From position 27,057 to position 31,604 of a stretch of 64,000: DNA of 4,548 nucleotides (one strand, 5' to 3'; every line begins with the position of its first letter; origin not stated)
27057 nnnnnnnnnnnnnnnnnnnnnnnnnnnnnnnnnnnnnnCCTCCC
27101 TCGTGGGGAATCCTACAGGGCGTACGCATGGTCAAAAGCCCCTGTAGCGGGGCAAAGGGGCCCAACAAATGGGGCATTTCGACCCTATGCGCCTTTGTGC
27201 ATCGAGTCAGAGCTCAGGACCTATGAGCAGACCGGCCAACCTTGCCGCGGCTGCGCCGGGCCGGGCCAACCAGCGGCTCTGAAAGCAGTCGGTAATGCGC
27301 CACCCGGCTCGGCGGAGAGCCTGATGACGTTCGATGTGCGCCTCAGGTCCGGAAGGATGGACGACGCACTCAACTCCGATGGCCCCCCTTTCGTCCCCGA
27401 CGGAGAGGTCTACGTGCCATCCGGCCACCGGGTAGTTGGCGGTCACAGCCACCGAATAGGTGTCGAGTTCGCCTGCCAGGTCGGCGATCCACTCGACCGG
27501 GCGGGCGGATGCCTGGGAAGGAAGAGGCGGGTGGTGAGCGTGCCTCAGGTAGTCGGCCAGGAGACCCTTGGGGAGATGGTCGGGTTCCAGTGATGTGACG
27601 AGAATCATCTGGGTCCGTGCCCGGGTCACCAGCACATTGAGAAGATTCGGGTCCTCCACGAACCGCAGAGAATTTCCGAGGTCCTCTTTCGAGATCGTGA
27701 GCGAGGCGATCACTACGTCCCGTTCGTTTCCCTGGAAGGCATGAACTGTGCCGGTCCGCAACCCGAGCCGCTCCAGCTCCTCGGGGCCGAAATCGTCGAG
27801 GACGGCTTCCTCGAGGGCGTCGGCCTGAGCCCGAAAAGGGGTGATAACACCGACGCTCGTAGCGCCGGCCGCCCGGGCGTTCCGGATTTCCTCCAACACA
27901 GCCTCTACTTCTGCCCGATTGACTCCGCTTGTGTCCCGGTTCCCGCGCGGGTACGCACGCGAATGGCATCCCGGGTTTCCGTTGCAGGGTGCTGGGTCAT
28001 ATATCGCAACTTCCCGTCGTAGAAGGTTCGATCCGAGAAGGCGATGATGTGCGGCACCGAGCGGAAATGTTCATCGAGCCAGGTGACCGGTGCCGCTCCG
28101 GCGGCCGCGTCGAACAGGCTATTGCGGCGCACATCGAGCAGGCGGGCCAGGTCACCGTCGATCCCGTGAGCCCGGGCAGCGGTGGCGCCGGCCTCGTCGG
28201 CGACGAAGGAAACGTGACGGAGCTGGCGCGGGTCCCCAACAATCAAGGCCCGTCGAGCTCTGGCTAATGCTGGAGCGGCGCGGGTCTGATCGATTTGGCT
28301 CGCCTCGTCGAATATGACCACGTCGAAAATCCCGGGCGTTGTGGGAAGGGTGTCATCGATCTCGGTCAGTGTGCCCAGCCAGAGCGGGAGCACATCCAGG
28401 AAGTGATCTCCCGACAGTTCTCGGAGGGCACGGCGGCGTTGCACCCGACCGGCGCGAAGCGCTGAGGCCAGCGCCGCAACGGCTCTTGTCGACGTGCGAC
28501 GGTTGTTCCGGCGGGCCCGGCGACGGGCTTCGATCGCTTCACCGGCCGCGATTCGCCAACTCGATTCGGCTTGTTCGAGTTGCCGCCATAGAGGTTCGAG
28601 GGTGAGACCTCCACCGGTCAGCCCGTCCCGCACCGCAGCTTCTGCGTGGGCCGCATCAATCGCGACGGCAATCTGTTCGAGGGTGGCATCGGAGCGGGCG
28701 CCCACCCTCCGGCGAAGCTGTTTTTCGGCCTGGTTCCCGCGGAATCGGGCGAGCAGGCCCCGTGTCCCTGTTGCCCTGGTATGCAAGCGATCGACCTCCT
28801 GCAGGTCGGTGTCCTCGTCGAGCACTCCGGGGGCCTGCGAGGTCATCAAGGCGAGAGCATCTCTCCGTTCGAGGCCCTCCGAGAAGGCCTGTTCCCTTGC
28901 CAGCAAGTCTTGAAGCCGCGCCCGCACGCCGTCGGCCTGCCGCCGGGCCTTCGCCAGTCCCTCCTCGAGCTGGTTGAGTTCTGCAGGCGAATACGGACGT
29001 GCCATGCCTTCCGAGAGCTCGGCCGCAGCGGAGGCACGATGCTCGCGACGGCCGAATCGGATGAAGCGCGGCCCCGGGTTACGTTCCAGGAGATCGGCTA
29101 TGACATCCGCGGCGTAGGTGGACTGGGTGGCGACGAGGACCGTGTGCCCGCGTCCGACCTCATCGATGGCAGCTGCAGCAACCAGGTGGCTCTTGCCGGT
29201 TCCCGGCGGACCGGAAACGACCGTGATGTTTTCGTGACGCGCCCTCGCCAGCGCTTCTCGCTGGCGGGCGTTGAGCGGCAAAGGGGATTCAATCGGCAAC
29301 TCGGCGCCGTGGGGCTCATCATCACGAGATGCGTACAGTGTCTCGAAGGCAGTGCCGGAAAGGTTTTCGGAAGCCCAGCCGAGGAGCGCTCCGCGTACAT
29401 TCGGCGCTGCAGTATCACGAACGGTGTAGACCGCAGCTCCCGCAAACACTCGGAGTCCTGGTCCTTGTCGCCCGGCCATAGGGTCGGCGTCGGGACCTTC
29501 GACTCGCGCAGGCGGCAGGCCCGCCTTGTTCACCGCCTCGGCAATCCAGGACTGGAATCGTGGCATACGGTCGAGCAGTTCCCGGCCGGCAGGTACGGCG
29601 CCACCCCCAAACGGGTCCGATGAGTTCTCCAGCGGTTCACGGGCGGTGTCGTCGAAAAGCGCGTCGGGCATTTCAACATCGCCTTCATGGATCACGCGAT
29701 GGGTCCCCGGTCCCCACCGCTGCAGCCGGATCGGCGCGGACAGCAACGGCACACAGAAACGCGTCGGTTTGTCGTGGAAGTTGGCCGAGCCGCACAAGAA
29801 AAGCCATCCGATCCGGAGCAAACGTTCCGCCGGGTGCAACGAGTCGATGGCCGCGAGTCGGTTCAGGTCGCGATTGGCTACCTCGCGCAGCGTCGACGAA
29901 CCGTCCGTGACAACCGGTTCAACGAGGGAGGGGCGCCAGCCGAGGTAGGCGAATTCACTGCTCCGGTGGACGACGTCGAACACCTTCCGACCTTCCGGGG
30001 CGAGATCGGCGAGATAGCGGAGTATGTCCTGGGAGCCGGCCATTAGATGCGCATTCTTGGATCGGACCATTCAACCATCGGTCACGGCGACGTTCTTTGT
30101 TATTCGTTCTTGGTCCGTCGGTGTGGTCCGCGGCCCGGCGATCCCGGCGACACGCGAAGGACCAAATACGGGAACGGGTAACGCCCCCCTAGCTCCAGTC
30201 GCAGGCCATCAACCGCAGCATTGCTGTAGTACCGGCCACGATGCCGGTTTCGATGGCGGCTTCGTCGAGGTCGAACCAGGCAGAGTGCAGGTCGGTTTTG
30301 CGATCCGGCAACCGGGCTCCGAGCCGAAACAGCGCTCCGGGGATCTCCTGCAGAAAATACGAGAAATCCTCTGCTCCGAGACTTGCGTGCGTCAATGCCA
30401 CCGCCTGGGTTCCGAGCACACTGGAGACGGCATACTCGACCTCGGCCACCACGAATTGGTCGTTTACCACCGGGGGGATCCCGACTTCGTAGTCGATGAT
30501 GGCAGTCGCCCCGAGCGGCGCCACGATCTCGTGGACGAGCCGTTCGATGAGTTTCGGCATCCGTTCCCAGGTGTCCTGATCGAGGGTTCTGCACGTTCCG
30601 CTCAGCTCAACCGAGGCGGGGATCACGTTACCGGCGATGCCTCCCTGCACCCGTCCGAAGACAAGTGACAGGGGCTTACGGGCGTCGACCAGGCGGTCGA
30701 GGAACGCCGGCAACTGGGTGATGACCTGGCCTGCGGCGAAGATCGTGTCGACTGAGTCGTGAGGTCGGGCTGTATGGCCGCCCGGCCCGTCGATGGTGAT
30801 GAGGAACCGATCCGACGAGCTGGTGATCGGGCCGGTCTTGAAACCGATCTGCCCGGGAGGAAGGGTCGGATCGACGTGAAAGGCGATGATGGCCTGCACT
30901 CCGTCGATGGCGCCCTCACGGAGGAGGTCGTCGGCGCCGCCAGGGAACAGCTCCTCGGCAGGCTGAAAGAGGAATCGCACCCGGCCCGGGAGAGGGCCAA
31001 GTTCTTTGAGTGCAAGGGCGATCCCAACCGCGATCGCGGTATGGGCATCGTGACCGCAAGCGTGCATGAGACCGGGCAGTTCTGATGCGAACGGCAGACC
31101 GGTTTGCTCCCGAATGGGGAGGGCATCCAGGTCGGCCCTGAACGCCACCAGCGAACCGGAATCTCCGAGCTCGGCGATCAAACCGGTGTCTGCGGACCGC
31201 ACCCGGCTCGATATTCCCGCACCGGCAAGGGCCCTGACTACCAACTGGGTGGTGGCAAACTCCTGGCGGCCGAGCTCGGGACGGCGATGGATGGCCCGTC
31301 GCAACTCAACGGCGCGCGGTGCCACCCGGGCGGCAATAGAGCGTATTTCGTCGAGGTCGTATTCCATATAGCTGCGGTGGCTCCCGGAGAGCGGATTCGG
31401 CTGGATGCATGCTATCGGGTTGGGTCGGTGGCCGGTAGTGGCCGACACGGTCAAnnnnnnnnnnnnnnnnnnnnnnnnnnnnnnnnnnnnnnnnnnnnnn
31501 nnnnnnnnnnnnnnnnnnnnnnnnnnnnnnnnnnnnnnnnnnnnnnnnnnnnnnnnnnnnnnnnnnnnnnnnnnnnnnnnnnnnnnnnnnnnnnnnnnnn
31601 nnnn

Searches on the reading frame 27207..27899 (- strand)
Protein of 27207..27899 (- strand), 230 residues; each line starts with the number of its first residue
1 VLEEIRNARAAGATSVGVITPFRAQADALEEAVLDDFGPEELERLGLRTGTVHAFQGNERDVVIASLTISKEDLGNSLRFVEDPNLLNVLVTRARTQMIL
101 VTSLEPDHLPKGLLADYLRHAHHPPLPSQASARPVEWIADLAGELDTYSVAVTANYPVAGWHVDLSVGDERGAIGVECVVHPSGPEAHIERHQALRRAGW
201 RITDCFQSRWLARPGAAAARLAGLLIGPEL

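Call 52: search_protein_families(library=pfam, proteins=[window:27207-27899:-], max_evalue=0.001)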
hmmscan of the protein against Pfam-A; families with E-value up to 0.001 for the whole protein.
window:27207-27899:- (230 aa): 3 families
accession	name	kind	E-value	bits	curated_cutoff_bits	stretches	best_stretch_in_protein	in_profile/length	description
PF13087.12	AAA_12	-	4e-18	66.1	27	1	12-103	109-193/195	AAA domain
PF18741.7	MTES_1575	-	1.1e-08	35.4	38.2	1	142-222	6-93/96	REase_MTES_1575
PF13538.12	UvrD_C_2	-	5.5e-05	23.4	27.4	1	50-101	5-52/52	UvrD-like helicase C-terminal domain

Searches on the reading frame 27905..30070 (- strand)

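Call 53: search_protein_families(library=pfam, proteins=[window:27905-30070:-], max_evalue=0.001)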
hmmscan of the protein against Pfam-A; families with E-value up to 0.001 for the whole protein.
window:27905-30070:- (721 aa): 6 families
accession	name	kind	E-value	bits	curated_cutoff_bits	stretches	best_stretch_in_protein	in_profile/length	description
PF13086.12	AAA_11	-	5.6e-21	75.9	27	1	266-618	2-251/257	AAA domain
PF13604.12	AAA_30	-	8.4e-12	45.7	27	1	266-326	2-64/191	AAA domain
PF13245.12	AAA_19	-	3.9e-08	34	25.1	1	270-619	1-131/134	AAA domain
PF02562.22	PhoH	-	5.8e-06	26.4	27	1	265-308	4-47/205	PhoH-like protein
PF13191.12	AAA_16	-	9.6e-05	23.4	32.6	1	272-391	14-128/167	AAA ATPase domain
PF13087.12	AAA_12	-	0.00033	20.7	27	0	650-698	3-53/195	AAA domain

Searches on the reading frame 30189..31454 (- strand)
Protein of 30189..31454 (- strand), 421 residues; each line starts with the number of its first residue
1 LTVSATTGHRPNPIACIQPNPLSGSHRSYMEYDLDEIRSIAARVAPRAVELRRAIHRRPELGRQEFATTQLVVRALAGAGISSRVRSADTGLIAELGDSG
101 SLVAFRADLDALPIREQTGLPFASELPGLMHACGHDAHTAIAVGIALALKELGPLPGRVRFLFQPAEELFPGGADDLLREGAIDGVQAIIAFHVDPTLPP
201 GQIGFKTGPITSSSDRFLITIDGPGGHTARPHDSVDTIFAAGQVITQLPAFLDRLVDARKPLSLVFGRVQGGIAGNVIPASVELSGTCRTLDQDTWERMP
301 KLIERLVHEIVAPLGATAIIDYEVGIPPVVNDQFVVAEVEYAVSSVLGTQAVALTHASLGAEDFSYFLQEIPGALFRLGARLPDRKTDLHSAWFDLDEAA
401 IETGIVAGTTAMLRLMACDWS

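Call 53: search_protein_families(library=pfam, proteins=[window:30189-31454:-], max_evalue=0.001)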
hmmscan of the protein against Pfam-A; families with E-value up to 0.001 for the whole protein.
window:30189-31454:- (421 aa): 2 families
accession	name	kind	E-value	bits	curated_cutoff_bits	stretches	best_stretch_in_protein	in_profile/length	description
PF01546.33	Peptidase_M20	-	1.1e-35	123.8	24.6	1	104-407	1-199/206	Peptidase family M20/M25/M40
PF07687.19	M20_dimer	-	5.8e-12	46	21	1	216-308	8-100/107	Peptidase dimerisation domain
